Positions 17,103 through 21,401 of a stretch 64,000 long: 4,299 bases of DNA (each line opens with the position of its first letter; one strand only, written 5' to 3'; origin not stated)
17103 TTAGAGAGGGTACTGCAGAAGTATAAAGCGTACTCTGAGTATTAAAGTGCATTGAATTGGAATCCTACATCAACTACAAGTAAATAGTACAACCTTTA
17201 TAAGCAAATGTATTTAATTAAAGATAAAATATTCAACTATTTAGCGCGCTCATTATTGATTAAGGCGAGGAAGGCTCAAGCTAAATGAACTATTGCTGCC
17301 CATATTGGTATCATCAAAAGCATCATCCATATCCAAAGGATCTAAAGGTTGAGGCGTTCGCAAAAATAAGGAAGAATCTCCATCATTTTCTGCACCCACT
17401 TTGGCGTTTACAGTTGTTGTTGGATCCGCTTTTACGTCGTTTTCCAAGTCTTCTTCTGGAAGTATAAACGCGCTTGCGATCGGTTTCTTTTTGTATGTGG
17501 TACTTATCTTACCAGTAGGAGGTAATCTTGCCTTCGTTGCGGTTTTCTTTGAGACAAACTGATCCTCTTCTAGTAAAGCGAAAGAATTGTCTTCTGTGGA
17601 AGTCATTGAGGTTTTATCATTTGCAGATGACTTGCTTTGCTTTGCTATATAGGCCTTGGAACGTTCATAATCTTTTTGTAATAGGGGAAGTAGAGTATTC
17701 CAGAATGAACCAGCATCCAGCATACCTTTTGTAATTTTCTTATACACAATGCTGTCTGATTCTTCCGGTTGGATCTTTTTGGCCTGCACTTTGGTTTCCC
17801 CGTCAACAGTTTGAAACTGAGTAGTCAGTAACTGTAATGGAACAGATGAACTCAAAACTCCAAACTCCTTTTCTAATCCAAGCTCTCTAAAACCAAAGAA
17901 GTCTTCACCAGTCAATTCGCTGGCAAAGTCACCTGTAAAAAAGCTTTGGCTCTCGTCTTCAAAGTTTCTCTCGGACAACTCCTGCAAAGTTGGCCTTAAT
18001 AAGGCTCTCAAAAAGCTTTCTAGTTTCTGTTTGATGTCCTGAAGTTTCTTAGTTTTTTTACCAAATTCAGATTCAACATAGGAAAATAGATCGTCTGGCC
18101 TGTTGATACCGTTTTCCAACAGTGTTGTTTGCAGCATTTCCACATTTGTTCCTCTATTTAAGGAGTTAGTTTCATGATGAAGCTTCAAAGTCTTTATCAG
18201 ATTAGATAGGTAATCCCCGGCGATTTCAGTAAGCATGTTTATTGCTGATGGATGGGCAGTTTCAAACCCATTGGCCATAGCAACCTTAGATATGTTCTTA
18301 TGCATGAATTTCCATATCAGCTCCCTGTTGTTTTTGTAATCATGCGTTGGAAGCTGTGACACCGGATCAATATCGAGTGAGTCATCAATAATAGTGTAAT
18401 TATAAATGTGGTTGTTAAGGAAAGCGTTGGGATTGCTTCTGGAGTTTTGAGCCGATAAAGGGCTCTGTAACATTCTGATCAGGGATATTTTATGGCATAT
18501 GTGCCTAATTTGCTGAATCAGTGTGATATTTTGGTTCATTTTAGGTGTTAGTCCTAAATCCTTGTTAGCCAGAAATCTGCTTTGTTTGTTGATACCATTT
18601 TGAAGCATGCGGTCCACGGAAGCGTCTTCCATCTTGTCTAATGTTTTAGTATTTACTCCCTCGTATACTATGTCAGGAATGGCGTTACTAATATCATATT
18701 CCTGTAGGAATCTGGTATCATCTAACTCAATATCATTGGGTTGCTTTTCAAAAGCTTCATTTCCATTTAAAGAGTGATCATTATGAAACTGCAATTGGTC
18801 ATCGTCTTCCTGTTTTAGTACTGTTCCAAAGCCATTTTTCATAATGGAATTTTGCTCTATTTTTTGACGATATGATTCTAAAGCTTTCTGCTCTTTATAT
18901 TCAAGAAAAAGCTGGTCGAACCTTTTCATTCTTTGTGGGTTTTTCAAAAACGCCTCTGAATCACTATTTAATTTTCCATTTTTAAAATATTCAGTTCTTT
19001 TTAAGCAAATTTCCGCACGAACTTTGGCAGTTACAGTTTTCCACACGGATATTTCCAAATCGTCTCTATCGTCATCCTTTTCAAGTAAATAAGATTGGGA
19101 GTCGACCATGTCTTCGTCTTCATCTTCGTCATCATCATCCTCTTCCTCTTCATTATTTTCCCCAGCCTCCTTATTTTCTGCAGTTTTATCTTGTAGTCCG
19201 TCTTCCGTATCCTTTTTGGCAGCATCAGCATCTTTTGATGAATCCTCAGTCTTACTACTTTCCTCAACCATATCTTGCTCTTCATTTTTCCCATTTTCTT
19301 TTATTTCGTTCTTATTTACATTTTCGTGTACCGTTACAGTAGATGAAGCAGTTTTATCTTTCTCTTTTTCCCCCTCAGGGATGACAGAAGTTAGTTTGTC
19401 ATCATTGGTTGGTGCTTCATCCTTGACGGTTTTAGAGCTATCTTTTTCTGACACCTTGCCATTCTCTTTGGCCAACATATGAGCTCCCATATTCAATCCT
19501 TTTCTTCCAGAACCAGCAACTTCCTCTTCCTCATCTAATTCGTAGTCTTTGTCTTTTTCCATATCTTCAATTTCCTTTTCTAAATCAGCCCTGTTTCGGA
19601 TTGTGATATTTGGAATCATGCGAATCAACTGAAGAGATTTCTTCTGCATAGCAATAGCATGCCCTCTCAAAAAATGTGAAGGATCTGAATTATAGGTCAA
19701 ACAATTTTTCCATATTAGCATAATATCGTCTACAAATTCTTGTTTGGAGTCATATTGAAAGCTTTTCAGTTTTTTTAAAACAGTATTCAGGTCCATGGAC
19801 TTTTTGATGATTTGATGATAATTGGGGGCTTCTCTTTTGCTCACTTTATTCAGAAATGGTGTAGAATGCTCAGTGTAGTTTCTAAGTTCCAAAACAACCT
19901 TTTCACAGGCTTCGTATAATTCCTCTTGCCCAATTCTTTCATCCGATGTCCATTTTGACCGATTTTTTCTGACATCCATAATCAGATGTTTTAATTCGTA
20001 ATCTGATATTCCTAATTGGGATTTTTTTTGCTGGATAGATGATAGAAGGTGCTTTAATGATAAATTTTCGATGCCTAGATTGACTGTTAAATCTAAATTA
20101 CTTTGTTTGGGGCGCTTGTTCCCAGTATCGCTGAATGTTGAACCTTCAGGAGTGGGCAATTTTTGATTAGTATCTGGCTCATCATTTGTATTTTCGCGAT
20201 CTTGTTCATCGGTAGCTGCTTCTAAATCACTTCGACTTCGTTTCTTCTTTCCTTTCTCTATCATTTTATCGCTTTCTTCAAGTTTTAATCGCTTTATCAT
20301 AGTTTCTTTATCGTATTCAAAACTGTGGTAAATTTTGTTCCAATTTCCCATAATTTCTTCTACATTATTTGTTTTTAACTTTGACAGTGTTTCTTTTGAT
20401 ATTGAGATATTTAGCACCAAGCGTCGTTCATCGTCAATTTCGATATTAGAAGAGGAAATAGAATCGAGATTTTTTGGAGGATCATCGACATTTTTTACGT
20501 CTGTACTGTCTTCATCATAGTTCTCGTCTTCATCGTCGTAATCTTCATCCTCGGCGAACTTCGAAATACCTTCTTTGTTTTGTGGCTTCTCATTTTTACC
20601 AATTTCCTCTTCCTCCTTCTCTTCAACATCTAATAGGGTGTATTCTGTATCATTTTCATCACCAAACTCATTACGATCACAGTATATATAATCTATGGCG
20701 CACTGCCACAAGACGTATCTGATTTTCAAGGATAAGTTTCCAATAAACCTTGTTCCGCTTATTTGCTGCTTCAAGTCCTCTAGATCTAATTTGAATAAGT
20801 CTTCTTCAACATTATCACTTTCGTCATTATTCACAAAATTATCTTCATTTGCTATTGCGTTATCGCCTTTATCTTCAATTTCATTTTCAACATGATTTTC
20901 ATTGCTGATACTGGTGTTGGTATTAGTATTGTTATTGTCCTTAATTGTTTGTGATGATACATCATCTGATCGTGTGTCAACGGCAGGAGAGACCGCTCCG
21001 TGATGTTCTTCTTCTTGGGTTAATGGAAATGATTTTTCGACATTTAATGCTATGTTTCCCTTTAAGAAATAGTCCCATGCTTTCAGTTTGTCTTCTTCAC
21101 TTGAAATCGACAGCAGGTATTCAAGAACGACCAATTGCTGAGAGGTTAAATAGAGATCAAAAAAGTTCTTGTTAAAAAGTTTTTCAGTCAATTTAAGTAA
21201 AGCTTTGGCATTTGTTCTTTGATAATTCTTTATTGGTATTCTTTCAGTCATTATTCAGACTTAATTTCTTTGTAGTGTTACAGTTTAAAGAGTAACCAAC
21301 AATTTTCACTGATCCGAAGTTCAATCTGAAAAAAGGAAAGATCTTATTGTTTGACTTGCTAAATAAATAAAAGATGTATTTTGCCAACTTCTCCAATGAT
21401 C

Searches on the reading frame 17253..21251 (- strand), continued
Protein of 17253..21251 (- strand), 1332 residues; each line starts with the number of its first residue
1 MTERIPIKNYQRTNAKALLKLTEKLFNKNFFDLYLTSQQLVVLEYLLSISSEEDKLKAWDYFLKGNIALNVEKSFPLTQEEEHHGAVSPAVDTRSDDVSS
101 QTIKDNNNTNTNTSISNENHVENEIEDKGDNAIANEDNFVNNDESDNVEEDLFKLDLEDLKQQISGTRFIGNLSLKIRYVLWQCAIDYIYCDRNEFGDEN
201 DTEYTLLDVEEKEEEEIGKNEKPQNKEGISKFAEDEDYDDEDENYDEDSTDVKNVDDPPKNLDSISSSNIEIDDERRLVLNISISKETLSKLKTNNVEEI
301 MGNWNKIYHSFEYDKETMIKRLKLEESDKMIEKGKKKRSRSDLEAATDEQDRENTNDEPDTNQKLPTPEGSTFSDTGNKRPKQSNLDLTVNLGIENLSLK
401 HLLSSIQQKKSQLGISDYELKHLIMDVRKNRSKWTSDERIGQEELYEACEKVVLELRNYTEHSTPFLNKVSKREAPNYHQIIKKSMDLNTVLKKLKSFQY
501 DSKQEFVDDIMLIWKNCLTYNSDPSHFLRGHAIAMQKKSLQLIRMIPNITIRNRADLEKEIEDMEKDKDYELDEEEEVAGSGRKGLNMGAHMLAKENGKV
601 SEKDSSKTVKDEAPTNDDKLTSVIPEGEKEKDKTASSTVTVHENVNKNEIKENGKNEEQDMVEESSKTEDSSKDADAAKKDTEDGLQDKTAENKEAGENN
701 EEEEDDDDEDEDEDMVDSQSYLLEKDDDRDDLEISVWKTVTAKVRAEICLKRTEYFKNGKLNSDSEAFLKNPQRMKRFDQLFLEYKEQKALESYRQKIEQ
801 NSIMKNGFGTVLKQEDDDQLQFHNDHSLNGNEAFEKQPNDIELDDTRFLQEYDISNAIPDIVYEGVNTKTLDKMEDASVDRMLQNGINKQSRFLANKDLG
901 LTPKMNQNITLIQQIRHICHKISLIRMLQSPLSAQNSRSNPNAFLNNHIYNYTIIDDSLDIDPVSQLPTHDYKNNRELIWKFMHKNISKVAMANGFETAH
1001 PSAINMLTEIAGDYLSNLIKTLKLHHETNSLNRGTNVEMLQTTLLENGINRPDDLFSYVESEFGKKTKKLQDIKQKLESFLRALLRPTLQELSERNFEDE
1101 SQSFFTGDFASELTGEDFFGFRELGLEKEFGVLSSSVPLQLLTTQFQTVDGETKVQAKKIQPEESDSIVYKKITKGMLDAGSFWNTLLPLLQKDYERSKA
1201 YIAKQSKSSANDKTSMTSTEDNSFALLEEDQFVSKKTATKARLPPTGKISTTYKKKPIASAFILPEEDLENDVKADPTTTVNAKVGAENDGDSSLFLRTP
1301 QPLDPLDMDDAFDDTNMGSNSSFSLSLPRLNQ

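Call 42: find_encoding_contigs(protein=P0081, flank=5000, max_places=1)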
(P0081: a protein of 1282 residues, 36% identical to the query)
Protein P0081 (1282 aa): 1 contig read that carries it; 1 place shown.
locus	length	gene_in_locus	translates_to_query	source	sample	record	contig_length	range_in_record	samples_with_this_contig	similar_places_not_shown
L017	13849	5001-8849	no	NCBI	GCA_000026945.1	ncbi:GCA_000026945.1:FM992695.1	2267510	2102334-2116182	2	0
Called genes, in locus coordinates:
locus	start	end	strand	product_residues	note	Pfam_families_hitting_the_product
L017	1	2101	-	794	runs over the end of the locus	PF00172:Zn_clus (weak), PF11951:Fungal_trans_2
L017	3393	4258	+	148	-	PF00179:UQ_con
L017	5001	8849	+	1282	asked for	PF00439:Bromodomain, PF07524:Bromo_TP (faint)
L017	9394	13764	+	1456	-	PF12796:Ank_2 (faint), PF25384:Alsin_RLD (faint), PF25390:WD40_RLD, PF00415:RCC1, PF13540:RCC1_2, PF00651:BTB (faint)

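Call 64: find_encoding_contigs(protein=P0062, flank=5000, max_places=1)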
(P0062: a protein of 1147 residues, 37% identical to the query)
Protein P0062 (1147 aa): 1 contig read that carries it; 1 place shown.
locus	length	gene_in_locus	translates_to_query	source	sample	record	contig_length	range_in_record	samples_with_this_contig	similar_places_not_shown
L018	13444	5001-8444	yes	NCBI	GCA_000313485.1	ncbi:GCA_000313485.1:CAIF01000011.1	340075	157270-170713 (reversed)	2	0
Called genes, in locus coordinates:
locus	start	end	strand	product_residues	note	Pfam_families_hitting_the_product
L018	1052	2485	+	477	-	PF00069:Pkinase (weak), PF03109:ABC1 (weak), PF00069:Pkinase, PF07714:PK_Tyr_Ser-Thr, PF00069:Pkinase (weak)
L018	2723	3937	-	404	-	PF00108:Thiolase_N, PF00109:ketoacyl-synt (weak), PF02803:Thiolase_C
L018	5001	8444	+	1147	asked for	PF00439:Bromodomain, PF07524:Bromo_TP (faint)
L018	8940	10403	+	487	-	PF00069:Pkinase, PF07714:PK_Tyr_Ser-Thr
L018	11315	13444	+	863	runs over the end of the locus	PF22527:DEXQc_Suv3, PF00271:Helicase_C, PF12513:SUV3_C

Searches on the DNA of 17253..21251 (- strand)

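Call 44: search_rna_families(sources=[L008, L009, L010, L011, L012, L013, L014, L015, L016, L017], threshold=gathering)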
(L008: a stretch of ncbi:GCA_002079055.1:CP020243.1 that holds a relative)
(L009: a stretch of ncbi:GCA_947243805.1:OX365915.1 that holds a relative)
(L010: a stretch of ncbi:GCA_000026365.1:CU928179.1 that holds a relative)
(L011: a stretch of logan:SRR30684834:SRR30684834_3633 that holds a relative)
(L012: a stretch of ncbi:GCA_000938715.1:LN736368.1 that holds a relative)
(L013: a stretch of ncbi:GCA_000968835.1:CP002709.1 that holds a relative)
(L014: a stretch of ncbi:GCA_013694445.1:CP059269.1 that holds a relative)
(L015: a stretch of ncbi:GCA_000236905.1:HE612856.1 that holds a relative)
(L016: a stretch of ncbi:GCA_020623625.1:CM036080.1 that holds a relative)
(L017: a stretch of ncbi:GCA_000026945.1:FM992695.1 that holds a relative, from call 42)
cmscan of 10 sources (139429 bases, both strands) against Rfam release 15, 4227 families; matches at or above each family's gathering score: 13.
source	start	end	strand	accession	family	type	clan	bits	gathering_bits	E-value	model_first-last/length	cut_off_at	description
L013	4753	4824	-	RF00005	tRNA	Gene; tRNA;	CL00001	68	29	2.5e-12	1-71/71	no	tRNA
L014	4504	4575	-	RF00005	tRNA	Gene; tRNA;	CL00001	68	29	2.5e-12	1-71/71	no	tRNA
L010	4509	4580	-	RF00005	tRNA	Gene; tRNA;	CL00001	67.9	29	2.7e-12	1-71/71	no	tRNA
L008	4297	4368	-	RF00005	tRNA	Gene; tRNA;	CL00001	67.5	29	3.3e-12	1-71/71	no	tRNA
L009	4329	4400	-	RF00005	tRNA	Gene; tRNA;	CL00001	67.2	29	4e-12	1-71/71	no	tRNA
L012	4256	4327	-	RF00005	tRNA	Gene; tRNA;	CL00001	65.8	29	9.7e-12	1-71/71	no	tRNA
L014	4419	4490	-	RF00005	tRNA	Gene; tRNA;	CL00001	58.6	29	9.1e-10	1-71/71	no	tRNA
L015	3335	3405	-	RF00005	tRNA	Gene; tRNA;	CL00001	57.9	29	1.5e-09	1-71/71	no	tRNA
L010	4422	4493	-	RF00005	tRNA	Gene; tRNA;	CL00001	56.4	29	3.7e-09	1-71/71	no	tRNA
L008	4216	4287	-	RF00005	tRNA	Gene; tRNA;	CL00001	56.3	29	4.1e-09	1-71/71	no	tRNA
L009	4245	4316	-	RF00005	tRNA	Gene; tRNA;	CL00001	56.3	29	4.1e-09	1-71/71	no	tRNA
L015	3244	3315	-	RF00005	tRNA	Gene; tRNA;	CL00001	52.8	29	3.8e-08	1-71/71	no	tRNA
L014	13238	13322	+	RF00093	SNORD18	Gene; snRNA; snoRNA; CD-box;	CL00047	52.1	41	1.1e-06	1-71/71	no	Small nucleolar RNA SNORD18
